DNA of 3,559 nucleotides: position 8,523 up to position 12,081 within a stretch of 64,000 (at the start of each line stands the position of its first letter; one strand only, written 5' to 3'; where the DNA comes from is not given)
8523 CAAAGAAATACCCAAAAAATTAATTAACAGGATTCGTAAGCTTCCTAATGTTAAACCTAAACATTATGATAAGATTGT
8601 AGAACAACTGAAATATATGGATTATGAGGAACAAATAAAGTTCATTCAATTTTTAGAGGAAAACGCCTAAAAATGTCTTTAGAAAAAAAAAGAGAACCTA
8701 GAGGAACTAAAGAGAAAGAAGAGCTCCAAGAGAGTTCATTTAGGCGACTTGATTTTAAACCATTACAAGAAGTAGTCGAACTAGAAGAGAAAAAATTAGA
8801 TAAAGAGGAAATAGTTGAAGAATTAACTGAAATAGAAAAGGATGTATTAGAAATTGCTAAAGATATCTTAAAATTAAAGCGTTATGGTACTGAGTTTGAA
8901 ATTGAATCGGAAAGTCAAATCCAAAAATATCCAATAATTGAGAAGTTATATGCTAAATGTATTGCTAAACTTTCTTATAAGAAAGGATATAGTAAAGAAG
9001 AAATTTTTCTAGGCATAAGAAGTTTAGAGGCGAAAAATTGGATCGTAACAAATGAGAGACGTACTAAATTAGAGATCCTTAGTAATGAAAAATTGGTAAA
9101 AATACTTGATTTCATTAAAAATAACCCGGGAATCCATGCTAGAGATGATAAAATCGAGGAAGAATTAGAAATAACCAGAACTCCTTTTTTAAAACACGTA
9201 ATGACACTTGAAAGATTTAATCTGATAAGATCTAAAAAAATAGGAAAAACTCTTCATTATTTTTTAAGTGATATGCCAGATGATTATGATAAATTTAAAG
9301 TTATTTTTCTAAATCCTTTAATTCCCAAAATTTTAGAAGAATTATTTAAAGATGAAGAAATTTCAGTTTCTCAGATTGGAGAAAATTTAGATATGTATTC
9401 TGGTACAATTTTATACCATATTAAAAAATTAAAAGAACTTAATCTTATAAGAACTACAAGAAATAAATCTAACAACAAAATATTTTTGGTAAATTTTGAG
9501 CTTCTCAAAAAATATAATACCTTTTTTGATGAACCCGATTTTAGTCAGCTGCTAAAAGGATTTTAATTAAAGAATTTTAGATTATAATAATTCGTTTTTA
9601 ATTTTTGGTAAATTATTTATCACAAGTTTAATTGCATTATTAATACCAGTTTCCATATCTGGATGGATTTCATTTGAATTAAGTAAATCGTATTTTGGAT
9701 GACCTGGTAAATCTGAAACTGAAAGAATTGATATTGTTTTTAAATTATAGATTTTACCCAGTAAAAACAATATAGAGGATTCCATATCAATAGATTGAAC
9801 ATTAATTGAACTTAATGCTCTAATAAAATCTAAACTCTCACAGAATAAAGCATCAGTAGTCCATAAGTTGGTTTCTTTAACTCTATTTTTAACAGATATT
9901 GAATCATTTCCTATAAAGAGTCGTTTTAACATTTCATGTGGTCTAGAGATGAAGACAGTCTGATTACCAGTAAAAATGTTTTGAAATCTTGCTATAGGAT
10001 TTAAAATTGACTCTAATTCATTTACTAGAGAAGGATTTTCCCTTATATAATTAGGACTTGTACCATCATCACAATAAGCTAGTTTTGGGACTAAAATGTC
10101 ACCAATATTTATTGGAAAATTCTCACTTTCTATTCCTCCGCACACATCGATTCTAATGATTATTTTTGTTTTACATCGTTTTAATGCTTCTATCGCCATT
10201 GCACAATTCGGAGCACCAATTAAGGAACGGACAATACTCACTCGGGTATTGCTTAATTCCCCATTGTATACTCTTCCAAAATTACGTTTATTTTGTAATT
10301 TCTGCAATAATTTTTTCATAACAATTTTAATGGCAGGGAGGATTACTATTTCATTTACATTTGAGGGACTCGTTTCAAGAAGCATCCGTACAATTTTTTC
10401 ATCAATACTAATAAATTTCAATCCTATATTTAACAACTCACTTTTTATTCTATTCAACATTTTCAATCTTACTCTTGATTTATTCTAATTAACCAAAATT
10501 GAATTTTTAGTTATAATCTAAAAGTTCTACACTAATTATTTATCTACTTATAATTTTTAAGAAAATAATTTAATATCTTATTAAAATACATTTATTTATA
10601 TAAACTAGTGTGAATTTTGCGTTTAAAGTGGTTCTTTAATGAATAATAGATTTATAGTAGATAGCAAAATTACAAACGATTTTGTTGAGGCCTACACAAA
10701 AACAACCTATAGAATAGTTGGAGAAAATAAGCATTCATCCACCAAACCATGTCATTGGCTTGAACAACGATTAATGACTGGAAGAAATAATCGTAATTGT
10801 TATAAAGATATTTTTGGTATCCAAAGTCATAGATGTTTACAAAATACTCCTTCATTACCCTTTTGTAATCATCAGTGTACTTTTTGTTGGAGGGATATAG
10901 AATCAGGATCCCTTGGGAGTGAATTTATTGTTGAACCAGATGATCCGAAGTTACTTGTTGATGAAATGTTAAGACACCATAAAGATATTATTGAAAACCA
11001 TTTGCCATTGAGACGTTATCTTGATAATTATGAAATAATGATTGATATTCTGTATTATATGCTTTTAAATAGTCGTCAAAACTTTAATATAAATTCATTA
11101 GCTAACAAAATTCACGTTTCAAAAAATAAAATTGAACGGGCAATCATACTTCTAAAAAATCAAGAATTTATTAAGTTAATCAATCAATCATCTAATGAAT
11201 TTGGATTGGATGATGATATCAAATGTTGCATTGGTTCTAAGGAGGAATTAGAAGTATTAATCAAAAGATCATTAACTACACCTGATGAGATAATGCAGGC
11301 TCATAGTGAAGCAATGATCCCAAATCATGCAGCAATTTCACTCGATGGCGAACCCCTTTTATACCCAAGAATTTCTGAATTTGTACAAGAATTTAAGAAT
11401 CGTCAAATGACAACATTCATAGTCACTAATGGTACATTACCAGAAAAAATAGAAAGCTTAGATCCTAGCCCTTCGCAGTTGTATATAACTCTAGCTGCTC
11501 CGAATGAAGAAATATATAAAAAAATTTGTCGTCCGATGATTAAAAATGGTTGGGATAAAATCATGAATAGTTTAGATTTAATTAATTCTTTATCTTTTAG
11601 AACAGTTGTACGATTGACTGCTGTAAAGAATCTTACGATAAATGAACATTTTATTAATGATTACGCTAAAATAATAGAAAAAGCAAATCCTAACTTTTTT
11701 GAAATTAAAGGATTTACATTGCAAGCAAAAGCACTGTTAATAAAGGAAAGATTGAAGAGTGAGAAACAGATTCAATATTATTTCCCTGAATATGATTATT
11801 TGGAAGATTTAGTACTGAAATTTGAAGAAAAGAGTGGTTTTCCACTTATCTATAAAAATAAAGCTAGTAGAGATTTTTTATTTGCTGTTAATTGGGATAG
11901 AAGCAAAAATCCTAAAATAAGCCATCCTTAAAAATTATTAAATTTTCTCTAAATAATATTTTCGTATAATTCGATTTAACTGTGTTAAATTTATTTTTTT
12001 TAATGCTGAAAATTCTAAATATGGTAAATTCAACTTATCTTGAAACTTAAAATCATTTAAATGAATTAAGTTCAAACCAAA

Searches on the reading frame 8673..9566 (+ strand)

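Call 5: search_protein_families(library=pfam, proteins=[window:8673-9566:+], max_evalue=0.01)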
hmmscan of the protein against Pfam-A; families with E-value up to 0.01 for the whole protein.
window:8673-9566:+ (297 aa): 10 families
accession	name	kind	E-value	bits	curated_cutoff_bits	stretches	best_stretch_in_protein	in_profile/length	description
PF13412.12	HTH_24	-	1.3e-11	44.4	21.9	1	216-260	4-48/48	Winged helix-turn-helix DNA-binding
PF24266.1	HTH_HVO_0163_N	-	1.8e-06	28.3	31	0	143-200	6-61/70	HVO_0163, N-terminal HTH domain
PF01047.28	MarR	-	8.1e-06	26.1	24.6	1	219-270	7-58/59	MarR family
PF01022.26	HTH_5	-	8.3e-06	26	22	1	219-260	6-46/47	Bacterial regulatory protein, arsR family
PF13463.12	HTH_27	-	1.5e-05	25.6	22.2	1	220-272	8-61/68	Winged helix DNA-binding domain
PF08279.18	HTH_11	-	2.5e-05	24.5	25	1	219-264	4-51/55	HTH domain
PF12840.13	HTH_20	-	9.1e-05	22.8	27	1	220-261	9-50/51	Helix-turn-helix domain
PF10711.15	DUF2513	-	0.00029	21.6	29.6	0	222-274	12-67/100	Hypothetical protein (DUF2513)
PF22167.2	PH0730-like_N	-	0.0026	18.3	30.2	0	231-262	17-48/60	PH0730-like, N-terminal domain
PF13601.12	HTH_34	-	0.0057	17.2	27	0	220-269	5-54/80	Winged helix DNA-binding domain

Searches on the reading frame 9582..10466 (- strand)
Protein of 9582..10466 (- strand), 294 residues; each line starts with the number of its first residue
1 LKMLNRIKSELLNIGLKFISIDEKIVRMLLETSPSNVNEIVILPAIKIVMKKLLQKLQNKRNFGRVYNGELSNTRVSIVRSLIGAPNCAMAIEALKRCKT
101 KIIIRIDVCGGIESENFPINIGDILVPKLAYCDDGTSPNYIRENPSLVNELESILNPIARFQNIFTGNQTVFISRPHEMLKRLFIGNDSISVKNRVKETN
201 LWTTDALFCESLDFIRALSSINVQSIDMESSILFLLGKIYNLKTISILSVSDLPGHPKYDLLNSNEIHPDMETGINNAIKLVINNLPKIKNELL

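Call 5: search_protein_families(library=pfam, proteins=[window:9582-10466:-], max_evalue=0.01)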
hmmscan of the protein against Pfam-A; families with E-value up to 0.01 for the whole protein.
window:9582-10466:- (294 aa): 1 family
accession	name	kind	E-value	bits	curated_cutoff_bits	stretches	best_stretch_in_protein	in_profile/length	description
PF01048.26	PNP_UDP_1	-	1.3e-23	84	25.1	1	40-282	2-228/233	Phosphorylase superfamily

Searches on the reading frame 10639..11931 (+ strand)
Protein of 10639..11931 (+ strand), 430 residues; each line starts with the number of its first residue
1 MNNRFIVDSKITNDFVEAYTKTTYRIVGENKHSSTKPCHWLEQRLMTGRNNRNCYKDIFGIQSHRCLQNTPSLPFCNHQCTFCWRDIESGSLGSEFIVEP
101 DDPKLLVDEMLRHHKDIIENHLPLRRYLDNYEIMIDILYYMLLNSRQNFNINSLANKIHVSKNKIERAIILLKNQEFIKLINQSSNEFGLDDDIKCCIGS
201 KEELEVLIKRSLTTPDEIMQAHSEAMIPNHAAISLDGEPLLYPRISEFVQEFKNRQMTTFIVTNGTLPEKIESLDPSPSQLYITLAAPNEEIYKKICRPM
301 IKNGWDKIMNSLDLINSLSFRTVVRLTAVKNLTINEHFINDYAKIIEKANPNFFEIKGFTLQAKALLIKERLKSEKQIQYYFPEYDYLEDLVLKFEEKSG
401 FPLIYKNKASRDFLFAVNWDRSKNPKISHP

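Call 5: search_protein_families(library=pfam, proteins=[window:10639-11931:+], max_evalue=0.01)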
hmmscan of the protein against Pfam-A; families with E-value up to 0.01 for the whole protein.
window:10639-11931:+ (430 aa): 1 family
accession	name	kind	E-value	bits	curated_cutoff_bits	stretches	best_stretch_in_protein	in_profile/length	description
PF04055.27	Radical_SAM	-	8.3e-18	65.5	29.5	1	213-336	28-158/166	Radical SAM superfamily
